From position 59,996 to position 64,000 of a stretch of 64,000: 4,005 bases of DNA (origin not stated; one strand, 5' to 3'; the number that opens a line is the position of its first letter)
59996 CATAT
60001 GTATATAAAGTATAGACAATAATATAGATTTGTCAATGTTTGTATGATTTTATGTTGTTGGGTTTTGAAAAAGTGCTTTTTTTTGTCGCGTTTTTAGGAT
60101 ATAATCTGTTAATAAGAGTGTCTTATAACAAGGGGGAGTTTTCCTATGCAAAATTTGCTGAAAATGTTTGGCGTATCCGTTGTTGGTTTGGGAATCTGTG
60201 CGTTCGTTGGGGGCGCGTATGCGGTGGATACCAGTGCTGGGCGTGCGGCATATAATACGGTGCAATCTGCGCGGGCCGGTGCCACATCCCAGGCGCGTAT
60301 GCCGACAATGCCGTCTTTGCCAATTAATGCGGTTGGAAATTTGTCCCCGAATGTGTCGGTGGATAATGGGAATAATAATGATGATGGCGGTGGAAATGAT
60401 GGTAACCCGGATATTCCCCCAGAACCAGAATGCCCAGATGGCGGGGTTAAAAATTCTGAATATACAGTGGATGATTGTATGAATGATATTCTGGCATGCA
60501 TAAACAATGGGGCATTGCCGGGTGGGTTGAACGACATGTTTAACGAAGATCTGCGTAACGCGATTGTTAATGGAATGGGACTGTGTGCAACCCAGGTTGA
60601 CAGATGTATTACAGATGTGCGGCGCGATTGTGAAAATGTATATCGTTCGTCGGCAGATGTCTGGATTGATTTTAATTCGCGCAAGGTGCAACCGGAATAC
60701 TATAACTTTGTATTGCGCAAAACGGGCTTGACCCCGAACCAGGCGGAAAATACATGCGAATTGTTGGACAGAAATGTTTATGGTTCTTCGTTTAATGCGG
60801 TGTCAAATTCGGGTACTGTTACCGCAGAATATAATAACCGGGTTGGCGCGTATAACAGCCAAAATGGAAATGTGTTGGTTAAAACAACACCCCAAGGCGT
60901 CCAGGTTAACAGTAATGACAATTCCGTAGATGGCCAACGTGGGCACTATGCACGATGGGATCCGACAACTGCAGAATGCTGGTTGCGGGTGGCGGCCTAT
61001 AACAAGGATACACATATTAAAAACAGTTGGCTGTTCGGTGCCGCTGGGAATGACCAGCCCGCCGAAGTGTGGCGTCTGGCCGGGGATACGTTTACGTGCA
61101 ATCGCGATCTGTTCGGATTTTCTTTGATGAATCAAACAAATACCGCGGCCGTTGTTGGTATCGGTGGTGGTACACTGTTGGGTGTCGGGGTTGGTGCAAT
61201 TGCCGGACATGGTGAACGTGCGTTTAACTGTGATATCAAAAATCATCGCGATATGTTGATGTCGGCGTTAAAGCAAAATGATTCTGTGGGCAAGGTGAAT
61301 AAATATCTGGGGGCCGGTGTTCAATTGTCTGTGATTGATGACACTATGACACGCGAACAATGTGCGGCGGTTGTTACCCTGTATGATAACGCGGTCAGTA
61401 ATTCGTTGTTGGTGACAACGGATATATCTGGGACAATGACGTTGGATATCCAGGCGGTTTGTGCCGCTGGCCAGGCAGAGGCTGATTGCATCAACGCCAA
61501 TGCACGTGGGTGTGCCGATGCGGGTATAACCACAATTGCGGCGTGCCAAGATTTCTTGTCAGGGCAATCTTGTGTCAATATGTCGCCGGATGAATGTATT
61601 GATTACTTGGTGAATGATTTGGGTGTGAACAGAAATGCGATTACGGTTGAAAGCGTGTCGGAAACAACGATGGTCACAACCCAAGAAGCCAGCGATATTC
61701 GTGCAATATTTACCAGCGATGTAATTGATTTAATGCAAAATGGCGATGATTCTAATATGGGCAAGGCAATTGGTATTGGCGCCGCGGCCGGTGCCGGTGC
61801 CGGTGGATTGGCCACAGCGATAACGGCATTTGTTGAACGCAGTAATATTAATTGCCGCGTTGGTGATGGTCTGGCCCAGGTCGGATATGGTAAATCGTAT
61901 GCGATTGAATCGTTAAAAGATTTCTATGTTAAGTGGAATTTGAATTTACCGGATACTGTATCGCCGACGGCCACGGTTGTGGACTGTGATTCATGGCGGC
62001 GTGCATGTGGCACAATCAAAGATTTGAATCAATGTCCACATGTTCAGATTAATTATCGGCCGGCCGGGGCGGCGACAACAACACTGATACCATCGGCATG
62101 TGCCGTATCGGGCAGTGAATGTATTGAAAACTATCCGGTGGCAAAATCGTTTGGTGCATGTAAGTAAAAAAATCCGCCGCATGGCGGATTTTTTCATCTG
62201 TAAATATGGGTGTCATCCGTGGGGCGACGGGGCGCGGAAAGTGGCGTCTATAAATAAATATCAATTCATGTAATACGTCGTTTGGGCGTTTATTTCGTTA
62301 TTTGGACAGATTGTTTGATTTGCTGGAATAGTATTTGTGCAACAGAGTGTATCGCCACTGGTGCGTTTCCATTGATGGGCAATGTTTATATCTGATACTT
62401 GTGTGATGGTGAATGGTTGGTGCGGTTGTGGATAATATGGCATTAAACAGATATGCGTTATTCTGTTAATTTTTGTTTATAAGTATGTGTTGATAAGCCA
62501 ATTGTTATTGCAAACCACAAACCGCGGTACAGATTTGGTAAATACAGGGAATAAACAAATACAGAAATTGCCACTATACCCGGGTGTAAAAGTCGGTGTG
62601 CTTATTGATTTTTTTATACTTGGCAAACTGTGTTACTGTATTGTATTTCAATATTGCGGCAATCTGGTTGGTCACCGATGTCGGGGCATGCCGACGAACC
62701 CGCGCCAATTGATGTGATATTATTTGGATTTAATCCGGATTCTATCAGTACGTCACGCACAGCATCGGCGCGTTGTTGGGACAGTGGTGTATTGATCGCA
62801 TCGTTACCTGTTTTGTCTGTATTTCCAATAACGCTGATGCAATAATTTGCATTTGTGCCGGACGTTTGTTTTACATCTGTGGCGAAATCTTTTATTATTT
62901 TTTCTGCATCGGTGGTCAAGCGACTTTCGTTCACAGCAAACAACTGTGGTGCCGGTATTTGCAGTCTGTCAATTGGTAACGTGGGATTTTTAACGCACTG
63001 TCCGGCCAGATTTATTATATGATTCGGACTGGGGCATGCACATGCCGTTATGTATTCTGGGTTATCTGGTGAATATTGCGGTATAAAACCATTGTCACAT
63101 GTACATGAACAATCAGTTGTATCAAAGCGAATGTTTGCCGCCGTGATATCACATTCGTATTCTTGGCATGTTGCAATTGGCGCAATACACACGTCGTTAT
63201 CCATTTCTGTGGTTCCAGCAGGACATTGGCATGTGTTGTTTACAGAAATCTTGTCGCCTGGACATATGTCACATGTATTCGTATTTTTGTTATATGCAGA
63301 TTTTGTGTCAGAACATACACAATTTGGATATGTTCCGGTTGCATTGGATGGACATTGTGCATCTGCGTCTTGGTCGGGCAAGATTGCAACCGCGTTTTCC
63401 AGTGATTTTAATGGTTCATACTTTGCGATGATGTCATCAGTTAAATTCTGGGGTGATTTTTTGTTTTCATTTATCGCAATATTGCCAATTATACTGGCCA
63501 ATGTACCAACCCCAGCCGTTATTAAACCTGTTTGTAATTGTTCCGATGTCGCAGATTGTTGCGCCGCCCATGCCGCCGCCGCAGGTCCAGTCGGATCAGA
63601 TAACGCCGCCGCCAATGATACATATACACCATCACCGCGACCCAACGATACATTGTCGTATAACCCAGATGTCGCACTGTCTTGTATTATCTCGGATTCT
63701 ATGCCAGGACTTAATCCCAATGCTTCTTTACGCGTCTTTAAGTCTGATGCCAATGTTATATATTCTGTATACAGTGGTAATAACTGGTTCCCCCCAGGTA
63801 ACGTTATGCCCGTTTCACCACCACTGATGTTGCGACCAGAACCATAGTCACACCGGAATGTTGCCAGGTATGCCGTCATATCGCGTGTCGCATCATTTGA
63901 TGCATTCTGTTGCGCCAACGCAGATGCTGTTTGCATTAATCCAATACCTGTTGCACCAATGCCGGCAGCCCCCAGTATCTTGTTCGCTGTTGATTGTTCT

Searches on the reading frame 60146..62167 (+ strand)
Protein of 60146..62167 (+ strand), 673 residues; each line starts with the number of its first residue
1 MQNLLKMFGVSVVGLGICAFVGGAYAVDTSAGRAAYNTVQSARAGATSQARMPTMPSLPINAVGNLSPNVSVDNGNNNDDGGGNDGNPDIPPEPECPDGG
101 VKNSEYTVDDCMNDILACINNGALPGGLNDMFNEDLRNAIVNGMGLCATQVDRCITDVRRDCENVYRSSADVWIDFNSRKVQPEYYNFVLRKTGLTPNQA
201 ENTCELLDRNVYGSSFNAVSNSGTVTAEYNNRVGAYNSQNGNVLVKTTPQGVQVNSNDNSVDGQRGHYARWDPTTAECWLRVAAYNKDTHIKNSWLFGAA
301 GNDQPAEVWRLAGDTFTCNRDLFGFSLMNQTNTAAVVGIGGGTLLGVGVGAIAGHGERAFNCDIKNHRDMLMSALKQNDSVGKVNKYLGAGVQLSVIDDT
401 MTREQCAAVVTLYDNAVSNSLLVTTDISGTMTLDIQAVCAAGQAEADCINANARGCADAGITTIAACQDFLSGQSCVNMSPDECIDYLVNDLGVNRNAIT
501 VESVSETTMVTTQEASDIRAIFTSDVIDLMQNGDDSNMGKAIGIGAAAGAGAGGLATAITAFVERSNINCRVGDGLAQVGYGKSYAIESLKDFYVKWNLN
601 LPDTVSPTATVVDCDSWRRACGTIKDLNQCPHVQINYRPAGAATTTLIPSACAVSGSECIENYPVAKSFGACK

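Call 37: search_protein_families(library=pfam, proteins=[window:60146-62164:+], max_evalue=0.001)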
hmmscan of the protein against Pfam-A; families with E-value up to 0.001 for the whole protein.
window:60146-62164:+ (673 aa): 0 families

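Call 107: find_encoding_contigs(protein=window:60146-62167:+, flank=10000, max_places=2)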
Protein window:60146-62167:+ (673 aa): 16 contigs read that carry it; 2 places shown.
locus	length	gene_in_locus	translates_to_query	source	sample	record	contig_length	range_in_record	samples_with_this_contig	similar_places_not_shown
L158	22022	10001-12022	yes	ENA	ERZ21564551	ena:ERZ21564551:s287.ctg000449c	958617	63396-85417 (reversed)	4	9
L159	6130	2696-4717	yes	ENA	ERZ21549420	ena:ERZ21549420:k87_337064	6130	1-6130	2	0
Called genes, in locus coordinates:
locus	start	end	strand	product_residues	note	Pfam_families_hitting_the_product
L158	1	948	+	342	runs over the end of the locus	PF01193:RNA_pol_L, PF01000:RNA_pol_A_bac, PF03118:RNA_pol_A_CTD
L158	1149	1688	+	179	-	PF01196:Ribosomal_L17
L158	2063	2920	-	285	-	PF11899:DUF3419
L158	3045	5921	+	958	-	-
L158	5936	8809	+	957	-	-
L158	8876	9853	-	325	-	-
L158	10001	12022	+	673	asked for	-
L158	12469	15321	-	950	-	PF13620:CarboxypepD_reg (weak), PF13715:CarbopepD_reg_2, PF00691:OmpA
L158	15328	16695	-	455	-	-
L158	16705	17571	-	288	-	-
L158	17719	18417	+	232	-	-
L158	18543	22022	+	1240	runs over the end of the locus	-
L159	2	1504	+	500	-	?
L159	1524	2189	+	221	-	-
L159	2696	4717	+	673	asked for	-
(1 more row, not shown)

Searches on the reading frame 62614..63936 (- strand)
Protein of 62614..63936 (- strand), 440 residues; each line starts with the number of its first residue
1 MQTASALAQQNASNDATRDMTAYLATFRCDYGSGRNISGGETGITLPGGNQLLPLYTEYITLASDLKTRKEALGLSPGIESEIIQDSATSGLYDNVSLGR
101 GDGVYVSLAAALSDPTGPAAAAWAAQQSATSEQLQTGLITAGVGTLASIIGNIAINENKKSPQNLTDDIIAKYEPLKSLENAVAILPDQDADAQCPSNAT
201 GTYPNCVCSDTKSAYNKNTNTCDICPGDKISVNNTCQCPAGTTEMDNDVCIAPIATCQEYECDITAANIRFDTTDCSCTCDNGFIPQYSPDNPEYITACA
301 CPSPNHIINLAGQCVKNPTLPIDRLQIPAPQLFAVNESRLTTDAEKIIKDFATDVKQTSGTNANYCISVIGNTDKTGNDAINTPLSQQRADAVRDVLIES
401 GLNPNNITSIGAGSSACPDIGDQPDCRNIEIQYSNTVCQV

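Call 37: search_protein_families(library=pfam, proteins=[window:62614-63936:-], max_evalue=0.001)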
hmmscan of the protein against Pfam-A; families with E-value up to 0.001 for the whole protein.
window:62614-63936:- (440 aa): 1 family
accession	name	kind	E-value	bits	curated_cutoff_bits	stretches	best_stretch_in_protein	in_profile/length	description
PF00691.25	OmpA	-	6.8e-15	55.6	27.2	1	332-417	1-84/98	OmpA family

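Call 106: find_encoding_contigs(protein=window:62614-63936:-, flank=10000, max_places=1)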
Protein window:62614-63936:- (440 aa): no gene with exactly this product is on record in the collection.
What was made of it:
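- Tried and rejected: Looking beyond the window: the exact OmpA-like ORF was not on record because the window truncates it (call 106).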
